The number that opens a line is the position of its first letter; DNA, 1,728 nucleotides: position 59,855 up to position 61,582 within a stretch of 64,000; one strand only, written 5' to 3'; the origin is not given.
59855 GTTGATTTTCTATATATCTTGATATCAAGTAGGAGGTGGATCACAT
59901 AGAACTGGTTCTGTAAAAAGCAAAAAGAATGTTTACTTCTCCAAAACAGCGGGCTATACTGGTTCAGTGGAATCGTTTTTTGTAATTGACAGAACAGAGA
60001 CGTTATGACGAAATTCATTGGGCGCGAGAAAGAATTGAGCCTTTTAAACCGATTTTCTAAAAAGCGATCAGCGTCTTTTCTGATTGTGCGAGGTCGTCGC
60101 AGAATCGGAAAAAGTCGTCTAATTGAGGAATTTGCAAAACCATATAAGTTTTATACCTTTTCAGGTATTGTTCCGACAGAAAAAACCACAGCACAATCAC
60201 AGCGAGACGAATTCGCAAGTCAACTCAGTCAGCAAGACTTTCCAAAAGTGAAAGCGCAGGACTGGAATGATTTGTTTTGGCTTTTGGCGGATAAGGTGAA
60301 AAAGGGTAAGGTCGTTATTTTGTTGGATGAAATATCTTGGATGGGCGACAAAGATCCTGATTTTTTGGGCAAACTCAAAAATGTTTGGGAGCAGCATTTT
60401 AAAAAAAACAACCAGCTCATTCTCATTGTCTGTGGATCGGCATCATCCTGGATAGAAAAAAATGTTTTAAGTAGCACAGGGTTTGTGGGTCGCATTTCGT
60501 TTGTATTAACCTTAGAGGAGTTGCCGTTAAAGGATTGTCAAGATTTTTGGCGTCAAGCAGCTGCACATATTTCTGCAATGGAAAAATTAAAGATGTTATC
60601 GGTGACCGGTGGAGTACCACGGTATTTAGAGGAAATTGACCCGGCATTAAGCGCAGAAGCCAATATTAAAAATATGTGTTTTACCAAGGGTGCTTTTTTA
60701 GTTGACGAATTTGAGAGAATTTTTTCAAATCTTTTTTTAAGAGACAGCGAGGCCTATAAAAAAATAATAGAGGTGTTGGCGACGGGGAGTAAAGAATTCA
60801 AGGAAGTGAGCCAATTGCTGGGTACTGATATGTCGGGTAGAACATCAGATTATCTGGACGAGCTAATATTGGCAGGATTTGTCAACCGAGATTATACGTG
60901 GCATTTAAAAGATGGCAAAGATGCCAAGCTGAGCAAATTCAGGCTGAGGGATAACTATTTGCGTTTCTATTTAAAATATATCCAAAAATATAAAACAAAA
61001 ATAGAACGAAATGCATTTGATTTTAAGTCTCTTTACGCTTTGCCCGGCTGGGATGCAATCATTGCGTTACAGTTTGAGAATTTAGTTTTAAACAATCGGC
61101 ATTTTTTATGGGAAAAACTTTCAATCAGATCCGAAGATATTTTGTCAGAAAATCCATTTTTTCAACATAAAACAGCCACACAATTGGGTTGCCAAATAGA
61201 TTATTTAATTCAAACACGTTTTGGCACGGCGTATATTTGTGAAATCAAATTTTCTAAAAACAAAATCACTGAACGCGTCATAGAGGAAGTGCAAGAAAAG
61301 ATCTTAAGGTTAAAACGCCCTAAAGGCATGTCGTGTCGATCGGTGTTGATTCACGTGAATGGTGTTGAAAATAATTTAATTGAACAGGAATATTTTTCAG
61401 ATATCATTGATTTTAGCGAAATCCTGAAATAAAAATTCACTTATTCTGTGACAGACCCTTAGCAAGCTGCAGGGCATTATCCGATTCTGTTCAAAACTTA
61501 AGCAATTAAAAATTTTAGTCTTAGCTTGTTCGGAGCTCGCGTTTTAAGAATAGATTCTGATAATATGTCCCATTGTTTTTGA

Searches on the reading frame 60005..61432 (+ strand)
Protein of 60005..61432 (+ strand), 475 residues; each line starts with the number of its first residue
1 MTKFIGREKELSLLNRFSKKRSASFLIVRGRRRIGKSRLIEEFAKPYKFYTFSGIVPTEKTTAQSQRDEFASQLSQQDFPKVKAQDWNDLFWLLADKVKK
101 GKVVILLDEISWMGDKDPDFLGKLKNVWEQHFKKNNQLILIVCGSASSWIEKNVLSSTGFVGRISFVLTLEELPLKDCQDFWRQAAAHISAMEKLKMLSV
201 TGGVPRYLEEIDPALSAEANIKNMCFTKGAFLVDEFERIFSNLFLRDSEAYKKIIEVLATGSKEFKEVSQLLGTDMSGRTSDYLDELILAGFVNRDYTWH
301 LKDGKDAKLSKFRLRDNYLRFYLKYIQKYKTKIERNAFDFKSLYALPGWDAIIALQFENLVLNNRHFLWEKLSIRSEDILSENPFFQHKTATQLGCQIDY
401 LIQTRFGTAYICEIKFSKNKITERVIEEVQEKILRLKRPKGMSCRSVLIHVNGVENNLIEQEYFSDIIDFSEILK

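Call 23: find_homologous_proteins(query=window:60005-61429:+, max_evalue=1e-20)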
Query window:60005-61429:+ (475 aa): 7949 proteins with E <= 1e-20 among 8000 candidates; the best 120 are listed.
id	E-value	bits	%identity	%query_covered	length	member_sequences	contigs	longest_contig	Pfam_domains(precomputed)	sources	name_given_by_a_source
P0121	0.0e+0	1064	100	100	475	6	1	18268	PF13173.13,PF13401.13,PF01637.25,PF13191.13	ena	-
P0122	7.9e-278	940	88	99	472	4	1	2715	PF13173.13,PF13401.13,PF01637.25,PF13191.13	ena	-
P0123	1.2e-273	926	86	99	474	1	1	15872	PF13173.13,PF13401.13,PF01637.25,PF13191.13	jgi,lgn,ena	-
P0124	1.5e-246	837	78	99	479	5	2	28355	PF13173.13,PF13401.13,PF01637.25,PF13191.13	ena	-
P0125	6.4e-246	835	76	99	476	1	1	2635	PF13173.13,PF13401.13,PF01637.25,PF13191.13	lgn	-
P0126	1.3e-243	827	75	100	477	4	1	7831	PF13173.13,PF13401.13,PF01637.25,PF13191.13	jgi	jgi:hypothetical protein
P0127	3.1e-242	823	75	100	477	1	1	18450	PF13173.13,PF13401.13,PF01637.25,PF13191.13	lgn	-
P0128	5.3e-242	822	74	99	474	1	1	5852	PF13173.13,PF13401.13,PF01637.25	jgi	jgi:AAA+ ATPase superfamily predicted ATPase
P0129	1.4e-241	820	75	99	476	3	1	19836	PF13173.13,PF13401.13,PF01637.25,PF13191.13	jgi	jgi:uncharacterized protein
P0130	3.3e-241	819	73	99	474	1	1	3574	PF13173.13,PF13401.13,PF01637.25,PF13191.13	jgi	jgi:uncharacterized protein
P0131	4.1e-240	816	74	100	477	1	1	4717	PF13173.13,PF13401.13,PF01637.25,PF13191.13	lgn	-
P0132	7.5e-240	815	73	100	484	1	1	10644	PF13173.13,PF13401.13,PF01637.25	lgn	-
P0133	1.7e-239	814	74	100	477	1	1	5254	PF13173.13,PF13401.13,PF01637.25,PF13191.13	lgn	-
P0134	1.4e-238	811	73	100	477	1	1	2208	PF13173.13,PF13401.13,PF01637.25,PF13191.13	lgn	-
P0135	1.4e-238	811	75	99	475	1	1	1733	PF13173.13,PF13401.13,PF01637.25,PF13191.13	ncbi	-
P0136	1.7e-236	804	72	99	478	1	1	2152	PF13173.13,PF13401.13,PF01637.25,PF13191.13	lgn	-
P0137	1.0e-233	795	71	100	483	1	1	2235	PF13173.13,PF13401.13,PF01637.25,PF13191.13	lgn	-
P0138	1.4e-233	794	71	100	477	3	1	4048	PF13173.13,PF13401.13,PF01637.25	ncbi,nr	ncbi:MAG: Archaeal ATPase family protein [Gammaproteobacteria bacterium]|nr:Archaeal ATPase family p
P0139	1.5e-233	794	72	99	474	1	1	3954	PF13173.13,PF13401.13,PF01637.25,PF13191.13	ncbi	-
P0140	3.3e-231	786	71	100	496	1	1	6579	PF13173.13,PF13401.13,PF01637.25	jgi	jgi:AAA+ ATPase superfamily predicted ATPase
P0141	2.0e-230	784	72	100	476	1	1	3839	PF13173.13,PF13401.13,PF01637.25,PF13191.13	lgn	-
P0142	8.5e-230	782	70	99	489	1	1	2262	PF13173.13,PF13401.13,PF01637.25,PF13191.13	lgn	-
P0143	1.1e-229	781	71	100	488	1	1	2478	PF13173.13,PF13401.13,PF01637.25,PF13191.13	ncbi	-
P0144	3.6e-229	780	70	99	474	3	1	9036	PF13173.13,PF13401.13,PF01637.25,PF13191.13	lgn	-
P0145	8.4e-229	778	71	100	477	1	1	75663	PF13173.13,PF13401.13,PF01637.25,PF13191.13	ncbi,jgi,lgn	-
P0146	5.0e-228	776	71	99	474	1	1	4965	PF13173.13,PF13401.13,PF01637.25,PF13191.13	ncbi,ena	-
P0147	5.1e-228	776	71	99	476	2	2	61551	PF13173.13,PF13401.13,PF01637.25,PF13191.13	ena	-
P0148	6.9e-228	775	70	99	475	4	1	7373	PF13173.13,PF13401.13,PF01637.25,PF13191.13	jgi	jgi:AAA+ ATPase superfamily predicted ATPase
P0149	2.1e-227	774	70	100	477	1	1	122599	PF13401.13,PF01637.25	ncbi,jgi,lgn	-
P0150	4.1e-227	773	71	100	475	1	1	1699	PF13173.13,PF01637.25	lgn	-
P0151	8.0e-227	772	71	99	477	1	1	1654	PF13401.13,PF01637.25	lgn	-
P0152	1.7e-226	771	71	99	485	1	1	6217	PF13173.13,PF13401.13,PF01637.25,PF13191.13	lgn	-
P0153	3.0e-226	770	69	99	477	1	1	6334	PF13173.13,PF13401.13,PF01637.25,PF13191.13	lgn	-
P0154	4.6e-226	769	69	100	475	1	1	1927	PF01637.25,PF13191.13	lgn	-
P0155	1.8e-225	767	69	100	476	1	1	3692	PF13173.13,PF13401.13,PF01637.25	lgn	-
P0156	4.5e-225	766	69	99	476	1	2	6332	PF13173.13,PF13401.13,PF01637.25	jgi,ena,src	-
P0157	5.5e-225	766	69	100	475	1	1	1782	PF13173.13,PF13401.13,PF01637.25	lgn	-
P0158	8.9e-225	765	70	99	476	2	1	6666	PF01637.25,PF13191.13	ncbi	-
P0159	3.1e-224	763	70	100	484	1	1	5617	PF13173.13,PF01637.25,PF13191.13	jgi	jgi:AAA+ ATPase superfamily predicted ATPase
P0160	1.6e-223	761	68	99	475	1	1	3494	PF13173.13,PF13401.13,PF01637.25,PF13191.13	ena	-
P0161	2.9e-223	760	69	99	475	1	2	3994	PF13173.13,PF13401.13,PF01637.25,PF13191.13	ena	-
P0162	4.9e-223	759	69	100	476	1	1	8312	PF13173.13,PF13401.13,PF01637.25,PF13191.13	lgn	-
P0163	9.1e-223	758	67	100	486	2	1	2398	PF13173.13,PF01637.25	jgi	jgi:uncharacterized protein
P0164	3.1e-221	753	67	99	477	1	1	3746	PF13173.13,PF13401.13,PF01637.25,PF13191.13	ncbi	-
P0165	7.1e-221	752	68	99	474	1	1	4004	PF13173.13,PF13401.13,PF01637.25,PF13191.13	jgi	jgi:uncharacterized protein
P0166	8.4e-220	749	68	99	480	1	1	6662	PF13173.13,PF01637.25,PF13191.13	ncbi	-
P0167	5.1e-217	739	67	100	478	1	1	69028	PF13173.13,PF13401.13,PF01637.25,PF13191.13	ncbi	-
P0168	3.4e-216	737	67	99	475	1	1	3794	PF13173.13,PF13401.13,PF01637.25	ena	-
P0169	2.2e-213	728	68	99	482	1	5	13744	PF13173.13,PF13401.13,PF01637.25,PF13191.13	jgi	jgi:uncharacterized protein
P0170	2.8e-213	727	67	100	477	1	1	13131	PF13173.13,PF13401.13,PF01637.25,PF13191.13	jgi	jgi:hypothetical protein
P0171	1.5e-209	715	64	100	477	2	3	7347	PF13173.13,PF13401.13,PF01637.25,PF13191.13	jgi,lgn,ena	-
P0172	1.8e-208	711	65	99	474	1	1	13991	PF13173.13,PF13401.13,PF01637.25,PF13191.13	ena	-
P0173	3.9e-208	710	64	100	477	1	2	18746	PF13173.13,PF13401.13,PF01637.25,PF13191.13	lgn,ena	-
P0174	5.1e-208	710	64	100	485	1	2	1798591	PF13173.13,PF13401.13,PF01637.25,PF13191.13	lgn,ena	-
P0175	9.0e-208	709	66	100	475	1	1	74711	PF13173.13,PF13401.13,PF01637.25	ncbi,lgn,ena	-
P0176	3.6e-207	707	64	99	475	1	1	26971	PF13173.13,PF13401.13,PF01637.25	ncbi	-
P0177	2.4e-206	704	65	100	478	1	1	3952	PF13401.13,PF01637.25,PF13191.13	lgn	-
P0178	1.8e-205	701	64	99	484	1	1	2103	PF13173.13,PF13401.13,PF01637.25,PF13191.13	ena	-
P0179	2.9e-205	701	62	99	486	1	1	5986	PF13173.13,PF13401.13,PF01637.25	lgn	-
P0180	3.0e-205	701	66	100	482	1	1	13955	PF13173.13,PF13401.13,PF01637.25,PF13191.13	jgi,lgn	-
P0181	4.1e-205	700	64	98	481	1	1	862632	PF13173.13,PF13401.13,PF01637.25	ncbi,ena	-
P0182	4.5e-205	700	65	99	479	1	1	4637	PF13401.13,PF01637.25,PF13191.13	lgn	-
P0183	9.6e-205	699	65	99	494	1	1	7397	PF13173.13,PF13401.13,PF01637.25,PF13191.13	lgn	-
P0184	3.2e-204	697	65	100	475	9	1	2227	PF13173.13,PF13401.13,PF01637.25,PF13191.13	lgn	-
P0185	6.8e-204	696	64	99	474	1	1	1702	PF13173.13,PF13401.13,PF01637.25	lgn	-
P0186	8.9e-204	696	65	100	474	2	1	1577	PF13173.13,PF13401.13,PF01637.25,PF13191.13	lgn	-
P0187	1.5e-203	695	64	100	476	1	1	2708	PF13173.13,PF13401.13,PF01637.25,PF13191.13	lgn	-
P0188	1.7e-203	695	62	99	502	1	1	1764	PF13173.13,PF13401.13,PF01637.25,PF13191.13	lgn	-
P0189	3.8e-203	694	64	100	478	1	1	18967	PF13173.13,PF13401.13,PF01637.25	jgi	-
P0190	5.1e-203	693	64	99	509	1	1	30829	PF13173.13,PF13401.13,PF01637.25,PF13191.13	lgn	-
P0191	7.2e-203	693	64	99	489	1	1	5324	PF13173.13,PF13401.13,PF01637.25,PF13191.13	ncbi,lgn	-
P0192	1.9e-202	691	63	99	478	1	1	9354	PF13173.13,PF13401.13,PF01637.25,PF13191.13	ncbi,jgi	-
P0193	2.9e-202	691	64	100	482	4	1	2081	PF13173.13,PF13401.13,PF01637.25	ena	-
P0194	3.5e-202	691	63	100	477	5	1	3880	PF13173.13,PF13401.13,PF01637.25,PF13191.13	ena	-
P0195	4.7e-202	690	62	100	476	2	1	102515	PF13173.13,PF13401.13,PF01637.25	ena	-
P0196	1.1e-201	689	63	99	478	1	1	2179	PF13173.13,PF13401.13,PF01637.25,PF13191.13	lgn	-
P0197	2.2e-201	688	62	99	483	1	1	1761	PF13173.13,PF13401.13,PF01637.25,PF13191.13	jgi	-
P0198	2.8e-201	688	63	100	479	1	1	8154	PF13173.13,PF13401.13,PF01637.25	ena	-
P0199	4.2e-201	687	62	100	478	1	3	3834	PF13173.13,PF13401.13,PF01637.25,PF13191.13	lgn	-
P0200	4.8e-201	687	63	99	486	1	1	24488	PF13173.13,PF13401.13,PF01637.25,PF13191.13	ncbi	-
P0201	7.4e-201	686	61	99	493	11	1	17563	PF13173.13,PF13401.13,PF01637.25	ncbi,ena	-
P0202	1.3e-200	685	62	99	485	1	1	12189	PF13173.13,PF13401.13,PF01637.25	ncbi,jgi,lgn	-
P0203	1.4e-200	685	62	99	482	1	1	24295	PF13173.13,PF01637.25,PF13191.13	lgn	-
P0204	2.0e-200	685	63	100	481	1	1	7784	PF13173.13,PF13401.13,PF01637.25,PF13191.13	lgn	-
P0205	2.8e-200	684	61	99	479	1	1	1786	PF13173.13,PF13401.13,PF01637.25,PF13191.13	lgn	-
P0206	3.0e-200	684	65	100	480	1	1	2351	PF13173.13,PF13401.13,PF01637.25,PF13191.13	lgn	-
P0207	3.0e-200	684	61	99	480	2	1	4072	PF13173.13,PF13401.13,PF01637.25,PF13191.13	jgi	-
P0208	3.5e-200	684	61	99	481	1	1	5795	PF13173.13,PF13401.13,PF01637.25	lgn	-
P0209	7.8e-200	683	62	100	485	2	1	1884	PF13173.13,PF13401.13,PF01637.25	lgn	-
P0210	1.7e-199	682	61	99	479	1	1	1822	PF13173.13,PF13401.13,PF01637.25,PF13191.13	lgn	-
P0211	2.1e-199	681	62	99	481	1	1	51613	PF13173.13,PF13401.13,PF01637.25,PF13191.13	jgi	jgi:uncharacterized protein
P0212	2.2e-199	681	62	99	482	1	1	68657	PF13173.13,PF13401.13,PF01637.25,PF13191.13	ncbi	-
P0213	2.3e-199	681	63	100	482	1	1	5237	PF13173.13,PF13401.13,PF01637.25,PF13191.13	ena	-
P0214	6.0e-199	680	62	100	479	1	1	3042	PF13173.13,PF13401.13,PF01637.25,PF13191.13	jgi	jgi:AAA+ ATPase superfamily predicted ATPase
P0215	7.6e-199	680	62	99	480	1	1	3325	PF13173.13,PF13401.13,PF01637.25,PF13191.13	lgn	-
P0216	1.7e-198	678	61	99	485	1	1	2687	PF13173.13,PF13401.13,PF01637.25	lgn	-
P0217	1.7e-198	678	61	99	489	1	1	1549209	PF13173.13,PF13401.13,PF01637.25,PF13191.13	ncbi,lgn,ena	-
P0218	1.8e-198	678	62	100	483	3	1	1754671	PF13173.13,PF13401.13,PF01637.25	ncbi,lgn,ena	-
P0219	2.6e-198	678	62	99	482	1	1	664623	PF13173.13,PF13401.13,PF01637.25,PF13191.13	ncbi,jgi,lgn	-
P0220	3.3e-198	677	62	99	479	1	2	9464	PF13173.13,PF13401.13,PF01637.25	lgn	-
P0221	3.3e-198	677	62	99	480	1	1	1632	PF13173.13,PF13401.13,PF01637.25,PF13191.13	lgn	-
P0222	4.5e-198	677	61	99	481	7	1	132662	PF13173.13,PF13401.13,PF01637.25,PF13191.13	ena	-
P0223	4.7e-198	677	61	99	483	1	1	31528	PF13173.13,PF13401.13,PF01637.25,PF13191.13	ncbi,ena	-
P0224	7.4e-198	676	62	100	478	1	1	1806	PF13173.13,PF13401.13,PF01637.25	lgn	-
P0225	1.3e-197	676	62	100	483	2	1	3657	PF13173.13,PF13401.13,PF01637.25,PF13191.13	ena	-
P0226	1.5e-197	675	62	100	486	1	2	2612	PF13173.13,PF13401.13,PF01637.25,PF13191.13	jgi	jgi:AAA+ ATPase superfamily predicted ATPase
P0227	1.6e-197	675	61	99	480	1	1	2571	PF13173.13,PF13401.13,PF01637.25,PF13191.13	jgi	-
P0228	1.9e-197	675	62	99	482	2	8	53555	PF13173.13,PF13401.13,PF01637.25,PF13191.13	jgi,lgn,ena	-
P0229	3.6e-197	674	63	99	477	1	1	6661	PF13173.13,PF13401.13,PF01637.25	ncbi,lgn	ncbi:MAG: ATP-binding protein [Pseudomonadota bacterium]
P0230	3.7e-197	674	62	99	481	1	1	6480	PF13173.13,PF13401.13,PF01637.25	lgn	-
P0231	4.0e-197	674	62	100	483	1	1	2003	PF13173.13,PF13401.13,PF01637.25,PF13191.13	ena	-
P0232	5.3e-197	674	62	100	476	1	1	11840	PF13173.13,PF01637.25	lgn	-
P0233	1.4e-196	672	60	99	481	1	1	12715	PF13173.13,PF13401.13,PF01637.25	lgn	-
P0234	1.6e-196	672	62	98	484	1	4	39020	PF13173.13,PF13401.13,PF01637.25,PF13191.13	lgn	-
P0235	1.8e-196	672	61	99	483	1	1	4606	PF13173.13,PF13401.13,PF01637.25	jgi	-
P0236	3.5e-196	671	63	99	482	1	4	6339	PF13173.13,PF13401.13,PF01637.25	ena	-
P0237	3.6e-196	671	61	99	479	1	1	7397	PF13173.13,PF13401.13,PF01637.25,PF13191.13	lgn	-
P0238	4.5e-196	670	62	99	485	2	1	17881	PF13173.13,PF13401.13,PF01637.25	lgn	-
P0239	4.7e-196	670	61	99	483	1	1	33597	PF13173.13,PF13401.13,PF01637.25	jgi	jgi:AAA+ ATPase superfamily predicted ATPase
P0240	5.1e-196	670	62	99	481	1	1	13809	PF13173.13,PF13401.13,PF01637.25,PF13191.13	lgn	-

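Call 24: find_encoding_contigs(protein=P0122, flank=5000, max_places=3)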
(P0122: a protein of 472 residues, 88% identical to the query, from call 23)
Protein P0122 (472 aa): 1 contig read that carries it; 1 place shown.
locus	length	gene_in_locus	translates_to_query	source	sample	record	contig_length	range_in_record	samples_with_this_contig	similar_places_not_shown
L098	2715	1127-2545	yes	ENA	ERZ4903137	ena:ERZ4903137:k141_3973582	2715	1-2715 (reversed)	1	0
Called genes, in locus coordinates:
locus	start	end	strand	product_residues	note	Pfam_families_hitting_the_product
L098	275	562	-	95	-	PF27465:Fis_N, PF02954:HTH_8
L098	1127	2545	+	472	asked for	PF01637:ATPase_2, PF13191:AAA_16 (weak), PF13173:AAA_14 (weak), PF13401:AAA_22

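Call 25: find_encoding_contigs(protein=P0123, flank=6000, max_places=3)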
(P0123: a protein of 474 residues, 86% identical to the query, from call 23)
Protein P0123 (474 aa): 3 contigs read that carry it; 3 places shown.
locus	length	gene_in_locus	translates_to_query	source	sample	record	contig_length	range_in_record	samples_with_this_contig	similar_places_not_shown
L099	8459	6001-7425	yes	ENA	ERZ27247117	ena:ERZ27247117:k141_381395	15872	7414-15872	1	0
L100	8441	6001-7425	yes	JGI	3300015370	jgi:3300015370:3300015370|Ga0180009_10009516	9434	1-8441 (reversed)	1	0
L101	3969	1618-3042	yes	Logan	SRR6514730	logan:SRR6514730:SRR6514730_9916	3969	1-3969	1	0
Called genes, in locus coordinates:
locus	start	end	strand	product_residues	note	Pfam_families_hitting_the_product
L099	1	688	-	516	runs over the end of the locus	-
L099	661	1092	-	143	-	-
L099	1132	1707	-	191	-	-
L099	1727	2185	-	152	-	-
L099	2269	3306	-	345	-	PF13784:Fic_N (faint), PF02661:Fic, PF01978:TrmB (faint)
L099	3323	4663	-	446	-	-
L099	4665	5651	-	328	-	PF01656:CbiA, PF02374:ArsA_ATPase (weak), PF06564:CBP_BcsQ (faint), PF09140:MipZ (weak), PF10609:ParA, PF13614:AAA_31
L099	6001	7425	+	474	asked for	PF01637:ATPase_2, PF13191:AAA_16 (weak), PF13173:AAA_14 (weak), PF13401:AAA_22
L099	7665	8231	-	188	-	PF02534:T4SS-DNA_transf, PF10412:TrwB_AAD_bind, PF12696:TraG-D_C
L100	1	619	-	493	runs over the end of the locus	-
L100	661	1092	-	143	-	-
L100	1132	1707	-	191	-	-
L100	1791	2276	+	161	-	-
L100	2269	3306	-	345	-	PF13784:Fic_N (faint), PF02661:Fic, PF01978:TrmB (faint)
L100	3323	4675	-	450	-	-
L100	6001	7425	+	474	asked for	PF01637:ATPase_2, PF13191:AAA_16 (weak), PF13173:AAA_14 (weak), PF13401:AAA_22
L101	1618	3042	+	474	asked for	PF01637:ATPase_2, PF13191:AAA_16 (weak), PF13173:AAA_14 (weak), PF13401:AAA_22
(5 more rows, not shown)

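Call 26: find_encoding_contigs(protein=P0124, flank=6000, max_places=3)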
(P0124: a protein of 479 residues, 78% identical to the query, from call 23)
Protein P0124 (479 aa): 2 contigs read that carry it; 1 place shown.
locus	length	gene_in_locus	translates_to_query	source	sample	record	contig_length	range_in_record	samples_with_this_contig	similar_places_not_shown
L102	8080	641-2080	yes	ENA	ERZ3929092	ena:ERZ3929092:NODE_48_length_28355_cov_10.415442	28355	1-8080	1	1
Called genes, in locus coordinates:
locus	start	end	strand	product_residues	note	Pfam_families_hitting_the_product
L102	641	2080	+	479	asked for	PF01637:ATPase_2, PF13191:AAA_16 (faint), PF13173:AAA_14 (weak), PF13401:AAA_22 (weak)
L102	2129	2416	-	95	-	-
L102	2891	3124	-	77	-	-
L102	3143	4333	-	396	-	PF01676:Metalloenzyme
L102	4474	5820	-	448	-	PF02163:Peptidase_M50, PF00595:PDZ (weak), PF13180:PDZ_2, PF17820:PDZ_6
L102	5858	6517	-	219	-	PF13441:Gly-zipper_YMGG, PF05433:Rick_17kDa_Anti (weak), PF13488:Gly-zipper_Omp, PF00691:OmpA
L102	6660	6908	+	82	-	-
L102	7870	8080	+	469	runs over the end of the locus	PF00083:Sugar_tr, PF07690:MFS_1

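Call 40: find_encoding_contigs(protein=window:60005-61432:+, flank=4000, max_places=10)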
Protein window:60005-61432:+ (475 aa): 8 contigs read that carry it; 2 places shown.
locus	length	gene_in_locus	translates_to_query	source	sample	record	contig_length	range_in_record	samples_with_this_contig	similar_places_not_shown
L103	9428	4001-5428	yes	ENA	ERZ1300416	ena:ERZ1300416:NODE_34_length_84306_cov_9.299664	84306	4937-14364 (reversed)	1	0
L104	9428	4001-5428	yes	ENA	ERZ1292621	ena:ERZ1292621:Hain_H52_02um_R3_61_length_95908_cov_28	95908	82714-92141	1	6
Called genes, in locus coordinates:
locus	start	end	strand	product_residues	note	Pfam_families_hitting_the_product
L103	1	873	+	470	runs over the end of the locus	PF02310:B12-binding, PF04055:Radical_SAM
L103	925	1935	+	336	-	PF00535:Glycos_transf_2, PF10111:Glyco_tranf_2_2 (weak), PF13641:Glyco_tranf_2_3, PF04138:GtrA_DPMS_TM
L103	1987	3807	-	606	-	-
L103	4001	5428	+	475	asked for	PF01637:ATPase_2, PF13191:AAA_16 (weak), PF13173:AAA_14 (weak), PF13401:AAA_22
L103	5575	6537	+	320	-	PF04321:RmlD_sub_bind (weak), PF01073:3Beta_HSD, PF01370:Epimerase, PF02719:Polysacc_synt_2 (faint), PF07993:NAD_binding_4 (faint), PF16363:GDP_Man_Dehyd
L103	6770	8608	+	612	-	PF08497:Radical_SAM_N, PF04055:Radical_SAM, PF11842:DUF3362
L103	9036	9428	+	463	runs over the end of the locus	-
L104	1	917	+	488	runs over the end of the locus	PF02310:B12-binding, PF04055:Radical_SAM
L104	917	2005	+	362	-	PF00535:Glycos_transf_2, PF10111:Glyco_tranf_2_2 (weak), PF13641:Glyco_tranf_2_3, PF04138:GtrA_DPMS_TM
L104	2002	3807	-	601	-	-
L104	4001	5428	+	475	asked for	PF01637:ATPase_2, PF13191:AAA_16 (weak), PF13173:AAA_14 (weak), PF13401:AAA_22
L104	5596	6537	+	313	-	PF01073:3Beta_HSD, PF01370:Epimerase, PF02719:Polysacc_synt_2 (faint), PF04321:RmlD_sub_bind (weak), PF07993:NAD_binding_4 (faint), PF16363:GDP_Man_Dehyd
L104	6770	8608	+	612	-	PF08497:Radical_SAM_N, PF04055:Radical_SAM, PF11842:DUF3362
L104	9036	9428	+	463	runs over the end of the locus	-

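Call 48: search_protein_families(library=pfam, proteins=[window:60005-61429:+])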
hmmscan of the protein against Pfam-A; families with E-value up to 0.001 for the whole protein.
window:60005-61429:+ (475 aa): 4 families
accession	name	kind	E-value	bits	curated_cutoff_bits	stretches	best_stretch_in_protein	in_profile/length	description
PF01637.24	ATPase_2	-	5.5e-18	66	33.2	1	4-211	1-225/225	ATPase domain predominantly from Archaea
PF13401.12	AAA_22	-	3.7e-08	34.2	27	1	22-145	4-125/130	AAA domain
PF13173.12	AAA_14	-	5.9e-08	33.2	27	1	25-157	4-110/129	AAA domain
PF13191.12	AAA_16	-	2.6e-07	31.7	32.6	1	3-127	1-158/167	AAA ATPase domain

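Call 52: search_protein_families(library=ncbifam, proteins=[window:60005-61429:+])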
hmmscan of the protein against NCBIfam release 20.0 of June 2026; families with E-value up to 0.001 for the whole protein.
window:60005-61429:+ (475 aa): 0 families
